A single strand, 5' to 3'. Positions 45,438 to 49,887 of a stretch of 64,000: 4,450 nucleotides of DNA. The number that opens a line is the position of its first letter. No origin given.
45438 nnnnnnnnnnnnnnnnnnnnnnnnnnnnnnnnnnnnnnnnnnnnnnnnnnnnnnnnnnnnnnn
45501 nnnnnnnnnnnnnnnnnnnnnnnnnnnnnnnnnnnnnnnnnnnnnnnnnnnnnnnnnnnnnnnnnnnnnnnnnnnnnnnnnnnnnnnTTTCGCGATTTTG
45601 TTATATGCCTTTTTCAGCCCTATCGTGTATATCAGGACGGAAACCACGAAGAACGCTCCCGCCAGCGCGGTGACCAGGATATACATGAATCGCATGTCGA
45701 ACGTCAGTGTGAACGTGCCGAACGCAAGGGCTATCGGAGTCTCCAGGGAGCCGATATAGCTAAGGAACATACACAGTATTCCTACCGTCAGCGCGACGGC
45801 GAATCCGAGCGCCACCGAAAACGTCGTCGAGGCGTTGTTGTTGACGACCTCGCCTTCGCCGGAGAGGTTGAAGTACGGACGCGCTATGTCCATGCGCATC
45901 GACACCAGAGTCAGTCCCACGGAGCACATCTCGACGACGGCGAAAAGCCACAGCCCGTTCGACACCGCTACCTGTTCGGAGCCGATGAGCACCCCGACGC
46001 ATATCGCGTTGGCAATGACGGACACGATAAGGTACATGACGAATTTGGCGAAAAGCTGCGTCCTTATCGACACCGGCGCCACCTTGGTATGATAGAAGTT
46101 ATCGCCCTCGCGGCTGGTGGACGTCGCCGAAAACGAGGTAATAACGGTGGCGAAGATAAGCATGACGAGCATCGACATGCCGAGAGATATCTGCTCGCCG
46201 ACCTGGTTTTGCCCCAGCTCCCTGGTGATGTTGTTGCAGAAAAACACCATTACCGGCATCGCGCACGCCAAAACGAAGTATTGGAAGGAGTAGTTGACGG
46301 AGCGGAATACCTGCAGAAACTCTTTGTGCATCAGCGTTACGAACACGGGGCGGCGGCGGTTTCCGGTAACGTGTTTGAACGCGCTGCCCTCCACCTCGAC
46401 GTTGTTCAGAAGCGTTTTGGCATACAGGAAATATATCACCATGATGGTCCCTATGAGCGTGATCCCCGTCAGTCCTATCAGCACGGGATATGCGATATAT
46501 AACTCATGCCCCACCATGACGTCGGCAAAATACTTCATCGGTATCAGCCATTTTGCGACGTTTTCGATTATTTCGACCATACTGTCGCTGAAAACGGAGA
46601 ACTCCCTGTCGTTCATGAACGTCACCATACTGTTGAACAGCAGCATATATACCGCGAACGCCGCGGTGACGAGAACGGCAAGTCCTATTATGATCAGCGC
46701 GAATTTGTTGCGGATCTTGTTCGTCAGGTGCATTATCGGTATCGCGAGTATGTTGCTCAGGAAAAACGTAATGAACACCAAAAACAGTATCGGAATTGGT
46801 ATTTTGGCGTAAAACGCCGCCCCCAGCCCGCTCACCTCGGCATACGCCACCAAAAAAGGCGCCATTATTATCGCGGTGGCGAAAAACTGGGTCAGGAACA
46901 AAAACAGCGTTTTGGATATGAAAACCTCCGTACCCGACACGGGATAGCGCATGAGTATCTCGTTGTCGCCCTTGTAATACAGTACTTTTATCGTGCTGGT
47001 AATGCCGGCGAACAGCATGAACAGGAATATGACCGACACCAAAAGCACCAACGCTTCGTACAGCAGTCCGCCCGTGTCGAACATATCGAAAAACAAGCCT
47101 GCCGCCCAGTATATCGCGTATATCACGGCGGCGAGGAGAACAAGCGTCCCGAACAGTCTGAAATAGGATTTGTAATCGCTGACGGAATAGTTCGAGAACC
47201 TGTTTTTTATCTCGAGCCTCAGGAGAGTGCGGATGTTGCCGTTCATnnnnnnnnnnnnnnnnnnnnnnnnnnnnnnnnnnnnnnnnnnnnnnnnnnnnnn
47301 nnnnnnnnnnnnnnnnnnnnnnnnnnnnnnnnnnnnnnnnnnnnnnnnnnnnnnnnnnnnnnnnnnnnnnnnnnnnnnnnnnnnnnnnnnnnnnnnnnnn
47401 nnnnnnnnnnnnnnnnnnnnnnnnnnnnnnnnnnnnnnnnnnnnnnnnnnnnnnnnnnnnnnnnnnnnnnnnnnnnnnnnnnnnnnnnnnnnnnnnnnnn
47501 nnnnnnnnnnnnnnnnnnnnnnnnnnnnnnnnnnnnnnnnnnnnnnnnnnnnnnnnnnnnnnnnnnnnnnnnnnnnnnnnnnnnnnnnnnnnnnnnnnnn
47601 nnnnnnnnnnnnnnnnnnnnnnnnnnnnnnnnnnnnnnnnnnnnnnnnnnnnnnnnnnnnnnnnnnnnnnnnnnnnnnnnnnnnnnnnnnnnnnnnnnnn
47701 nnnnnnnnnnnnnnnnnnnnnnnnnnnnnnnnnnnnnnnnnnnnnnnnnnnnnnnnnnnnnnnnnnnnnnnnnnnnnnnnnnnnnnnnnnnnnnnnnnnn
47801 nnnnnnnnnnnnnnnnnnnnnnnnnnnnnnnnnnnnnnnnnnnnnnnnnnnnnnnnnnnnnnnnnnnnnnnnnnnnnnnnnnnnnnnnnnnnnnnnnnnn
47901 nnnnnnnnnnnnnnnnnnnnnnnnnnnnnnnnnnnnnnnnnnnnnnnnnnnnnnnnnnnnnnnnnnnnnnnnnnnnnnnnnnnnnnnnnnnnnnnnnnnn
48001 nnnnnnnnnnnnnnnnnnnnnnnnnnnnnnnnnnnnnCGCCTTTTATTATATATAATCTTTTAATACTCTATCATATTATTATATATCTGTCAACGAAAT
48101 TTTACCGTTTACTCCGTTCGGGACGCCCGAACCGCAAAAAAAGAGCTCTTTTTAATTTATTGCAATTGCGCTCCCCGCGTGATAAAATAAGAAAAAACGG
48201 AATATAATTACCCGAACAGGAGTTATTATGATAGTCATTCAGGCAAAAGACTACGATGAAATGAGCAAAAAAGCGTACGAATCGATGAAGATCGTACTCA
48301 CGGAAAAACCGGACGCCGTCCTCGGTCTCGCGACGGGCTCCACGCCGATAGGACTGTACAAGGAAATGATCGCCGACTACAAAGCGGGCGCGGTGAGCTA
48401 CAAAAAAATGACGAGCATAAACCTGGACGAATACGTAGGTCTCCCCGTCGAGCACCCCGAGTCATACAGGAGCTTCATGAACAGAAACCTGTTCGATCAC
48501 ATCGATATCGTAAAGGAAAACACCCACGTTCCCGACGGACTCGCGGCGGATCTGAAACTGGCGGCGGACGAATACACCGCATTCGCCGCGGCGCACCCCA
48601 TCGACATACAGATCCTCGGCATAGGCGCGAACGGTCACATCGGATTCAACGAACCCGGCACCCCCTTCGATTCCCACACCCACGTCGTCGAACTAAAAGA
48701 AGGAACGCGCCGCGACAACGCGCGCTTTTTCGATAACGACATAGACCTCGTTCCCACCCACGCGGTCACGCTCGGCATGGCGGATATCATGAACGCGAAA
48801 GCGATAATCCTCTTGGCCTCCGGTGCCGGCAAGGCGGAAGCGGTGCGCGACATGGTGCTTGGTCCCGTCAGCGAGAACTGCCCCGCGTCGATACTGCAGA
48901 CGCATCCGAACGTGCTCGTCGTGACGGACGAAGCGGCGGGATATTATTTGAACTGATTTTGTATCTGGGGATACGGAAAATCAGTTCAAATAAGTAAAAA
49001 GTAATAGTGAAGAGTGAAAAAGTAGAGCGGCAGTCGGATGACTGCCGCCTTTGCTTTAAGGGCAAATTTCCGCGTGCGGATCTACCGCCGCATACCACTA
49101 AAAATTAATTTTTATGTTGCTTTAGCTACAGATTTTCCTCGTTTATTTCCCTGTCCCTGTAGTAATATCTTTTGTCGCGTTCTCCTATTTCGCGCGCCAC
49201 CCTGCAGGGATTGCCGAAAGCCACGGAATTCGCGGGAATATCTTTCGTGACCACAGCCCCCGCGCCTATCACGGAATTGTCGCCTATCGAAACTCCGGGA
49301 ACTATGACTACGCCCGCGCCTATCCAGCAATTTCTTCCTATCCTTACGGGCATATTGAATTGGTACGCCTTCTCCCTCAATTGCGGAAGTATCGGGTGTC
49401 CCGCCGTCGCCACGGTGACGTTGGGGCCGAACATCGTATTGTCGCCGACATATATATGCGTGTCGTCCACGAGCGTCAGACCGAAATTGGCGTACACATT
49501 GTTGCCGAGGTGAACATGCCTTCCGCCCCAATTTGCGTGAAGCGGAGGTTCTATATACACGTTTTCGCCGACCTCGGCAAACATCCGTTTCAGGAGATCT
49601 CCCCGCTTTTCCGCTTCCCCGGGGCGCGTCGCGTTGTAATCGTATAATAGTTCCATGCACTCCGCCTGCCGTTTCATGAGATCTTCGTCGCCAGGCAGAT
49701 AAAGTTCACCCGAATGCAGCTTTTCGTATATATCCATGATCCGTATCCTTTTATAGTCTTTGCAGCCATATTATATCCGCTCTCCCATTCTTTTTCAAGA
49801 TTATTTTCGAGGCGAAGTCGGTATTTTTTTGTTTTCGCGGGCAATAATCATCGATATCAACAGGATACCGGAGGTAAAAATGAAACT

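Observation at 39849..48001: ABC-2 exporter followed by two tandem paralogous signal-anchored Big_2/beta-helix-like proteins: candidate uncharacterised cell-surface system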

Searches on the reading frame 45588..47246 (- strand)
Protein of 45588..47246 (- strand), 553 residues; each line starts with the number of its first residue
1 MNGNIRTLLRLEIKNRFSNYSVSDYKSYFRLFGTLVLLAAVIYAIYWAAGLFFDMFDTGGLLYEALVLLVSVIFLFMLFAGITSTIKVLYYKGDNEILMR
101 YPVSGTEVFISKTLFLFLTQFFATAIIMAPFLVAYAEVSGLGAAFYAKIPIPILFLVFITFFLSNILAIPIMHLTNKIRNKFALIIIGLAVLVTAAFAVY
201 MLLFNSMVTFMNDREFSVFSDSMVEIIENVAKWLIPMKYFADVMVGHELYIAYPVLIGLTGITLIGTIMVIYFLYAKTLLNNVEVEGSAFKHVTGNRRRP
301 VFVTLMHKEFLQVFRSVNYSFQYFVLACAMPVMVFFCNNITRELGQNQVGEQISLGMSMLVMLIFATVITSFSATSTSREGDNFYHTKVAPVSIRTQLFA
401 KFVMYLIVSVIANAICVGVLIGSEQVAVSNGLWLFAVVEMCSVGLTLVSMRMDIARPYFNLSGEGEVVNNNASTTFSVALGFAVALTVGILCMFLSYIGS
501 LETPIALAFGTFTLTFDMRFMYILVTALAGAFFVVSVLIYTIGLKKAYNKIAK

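Call 79: search_solved_structures(query=window:45588-47246:-, max_evalue=10)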
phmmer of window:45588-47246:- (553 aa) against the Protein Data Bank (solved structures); distinct sequences matched with E-value up to 10: 1.
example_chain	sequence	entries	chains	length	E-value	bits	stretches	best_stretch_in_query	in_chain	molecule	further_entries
1sch_A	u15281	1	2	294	1.7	10.9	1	405-479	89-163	PEANUT PEROXIDASE, MAJOR CATIONIC ISOZYME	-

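Call 88: search_protein_families(library=padloc, proteins=[window:45588-47246:-], max_evalue=0.001)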
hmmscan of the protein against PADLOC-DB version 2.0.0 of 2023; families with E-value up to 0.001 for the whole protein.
window:45588-47246:- (553 aa): 0 families

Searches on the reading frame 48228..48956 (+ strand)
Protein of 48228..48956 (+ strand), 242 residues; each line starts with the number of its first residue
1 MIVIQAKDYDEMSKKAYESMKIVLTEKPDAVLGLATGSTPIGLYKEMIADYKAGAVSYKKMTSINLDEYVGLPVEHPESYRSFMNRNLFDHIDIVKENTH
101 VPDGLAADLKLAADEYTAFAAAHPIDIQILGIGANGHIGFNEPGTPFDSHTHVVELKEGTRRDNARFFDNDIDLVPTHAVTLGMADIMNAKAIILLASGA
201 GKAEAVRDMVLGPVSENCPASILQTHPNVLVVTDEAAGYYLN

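Call 13: search_protein_families(library=pfam, proteins=[window:48228-48956:+], max_evalue=0.001)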
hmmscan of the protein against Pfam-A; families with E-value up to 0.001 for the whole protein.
window:48228-48956:+ (242 aa): 1 family
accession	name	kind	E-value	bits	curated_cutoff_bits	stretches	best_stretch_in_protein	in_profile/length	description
PF01182.26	Glucosamine_iso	-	2.1e-21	77.3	27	1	11-226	9-220/225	Glucosamine-6-phosphate isomerases/6-phosphogluconolactonase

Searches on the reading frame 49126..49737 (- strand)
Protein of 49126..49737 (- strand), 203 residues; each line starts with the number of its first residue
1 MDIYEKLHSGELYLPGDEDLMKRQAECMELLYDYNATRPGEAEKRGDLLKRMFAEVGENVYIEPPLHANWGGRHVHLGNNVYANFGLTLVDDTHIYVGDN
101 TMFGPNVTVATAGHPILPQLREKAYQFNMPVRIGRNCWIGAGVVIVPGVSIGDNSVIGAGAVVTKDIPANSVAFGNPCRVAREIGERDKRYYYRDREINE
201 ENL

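Call 13: search_protein_families(library=pfam, proteins=[window:49126-49737:-], max_evalue=0.001)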
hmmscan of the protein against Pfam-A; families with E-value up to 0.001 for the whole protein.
window:49126-49737:- (203 aa): 5 families
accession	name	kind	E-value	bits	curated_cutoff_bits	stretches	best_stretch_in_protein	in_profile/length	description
PF00132.30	Hexapep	-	1.1e-17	63.4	27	1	131-165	2-36/36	Bacterial transferase hexapeptide (six repeats)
PF12464.13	Mac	-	2.6e-15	56.8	22.1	1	6-57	1-53/53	Maltose acetyltransferase hexapeptide capping motif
PF14602.12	Hexapep_2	-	1.8e-14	53.6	27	1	130-165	1-34/34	Hexapeptide repeat of succinyl-transferase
PF25084.1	LbH_EIF2B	-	8.4e-05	23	54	1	133-182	41-89/105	EIF2B subunit epsilon LbH domain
PF25087.1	GMPPB_C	-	0.00013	22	39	0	131-180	11-59/110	GMPPB C-terminal domain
